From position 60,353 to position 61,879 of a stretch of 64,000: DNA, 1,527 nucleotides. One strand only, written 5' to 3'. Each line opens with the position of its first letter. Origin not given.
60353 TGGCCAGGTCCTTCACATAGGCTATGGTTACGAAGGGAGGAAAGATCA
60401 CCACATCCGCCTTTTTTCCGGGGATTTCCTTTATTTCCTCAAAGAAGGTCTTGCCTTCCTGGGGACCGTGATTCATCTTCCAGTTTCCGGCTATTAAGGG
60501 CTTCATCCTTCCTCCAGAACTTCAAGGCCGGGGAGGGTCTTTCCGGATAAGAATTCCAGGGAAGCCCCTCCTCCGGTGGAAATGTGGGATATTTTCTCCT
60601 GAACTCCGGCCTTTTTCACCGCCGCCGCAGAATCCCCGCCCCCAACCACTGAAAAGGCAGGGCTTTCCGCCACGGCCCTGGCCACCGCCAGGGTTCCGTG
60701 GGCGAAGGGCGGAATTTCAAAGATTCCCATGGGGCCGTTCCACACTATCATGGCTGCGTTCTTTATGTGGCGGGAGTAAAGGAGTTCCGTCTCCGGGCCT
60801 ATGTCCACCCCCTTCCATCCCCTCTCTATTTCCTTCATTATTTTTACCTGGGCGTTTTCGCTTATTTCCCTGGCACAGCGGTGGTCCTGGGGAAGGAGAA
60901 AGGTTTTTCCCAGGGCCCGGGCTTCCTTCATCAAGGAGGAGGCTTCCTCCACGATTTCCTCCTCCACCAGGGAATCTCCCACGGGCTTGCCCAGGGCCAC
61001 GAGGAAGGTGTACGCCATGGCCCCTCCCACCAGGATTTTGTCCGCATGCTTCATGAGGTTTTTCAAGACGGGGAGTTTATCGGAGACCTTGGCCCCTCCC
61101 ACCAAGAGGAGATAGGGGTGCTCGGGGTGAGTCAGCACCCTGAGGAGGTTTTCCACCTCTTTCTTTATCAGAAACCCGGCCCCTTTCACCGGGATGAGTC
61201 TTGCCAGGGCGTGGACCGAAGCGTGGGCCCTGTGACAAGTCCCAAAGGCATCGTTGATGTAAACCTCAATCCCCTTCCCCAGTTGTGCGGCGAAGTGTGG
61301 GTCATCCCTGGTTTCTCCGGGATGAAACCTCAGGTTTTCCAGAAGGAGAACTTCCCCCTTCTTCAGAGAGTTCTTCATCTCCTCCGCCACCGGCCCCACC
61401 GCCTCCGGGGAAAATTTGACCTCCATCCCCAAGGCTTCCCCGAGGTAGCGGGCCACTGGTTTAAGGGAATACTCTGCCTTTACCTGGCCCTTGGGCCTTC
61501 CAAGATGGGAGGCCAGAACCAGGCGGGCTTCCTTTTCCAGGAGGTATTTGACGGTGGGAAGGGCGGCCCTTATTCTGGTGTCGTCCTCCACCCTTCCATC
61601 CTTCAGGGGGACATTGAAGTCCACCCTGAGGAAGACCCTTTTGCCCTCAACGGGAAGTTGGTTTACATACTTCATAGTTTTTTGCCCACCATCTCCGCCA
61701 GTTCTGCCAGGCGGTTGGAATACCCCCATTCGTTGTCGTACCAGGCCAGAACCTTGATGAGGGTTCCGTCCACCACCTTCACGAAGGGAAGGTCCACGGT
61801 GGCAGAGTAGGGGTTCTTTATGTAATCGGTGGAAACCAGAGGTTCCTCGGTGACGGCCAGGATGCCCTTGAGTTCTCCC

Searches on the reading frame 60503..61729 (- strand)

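Call 9: search_protein_families(library=ncbifam, proteins=[window:60503-61729:-])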
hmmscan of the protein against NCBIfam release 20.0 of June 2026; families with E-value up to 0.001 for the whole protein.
window:60503-61729:- (408 aa): 1 family
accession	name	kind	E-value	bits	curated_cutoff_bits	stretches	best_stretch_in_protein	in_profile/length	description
NF010569.0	PRK13962.1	equivalog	3e-156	521.3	883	1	19-406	3-392/645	bifunctional phosphoglycerate kinase/triosephosphate isomerase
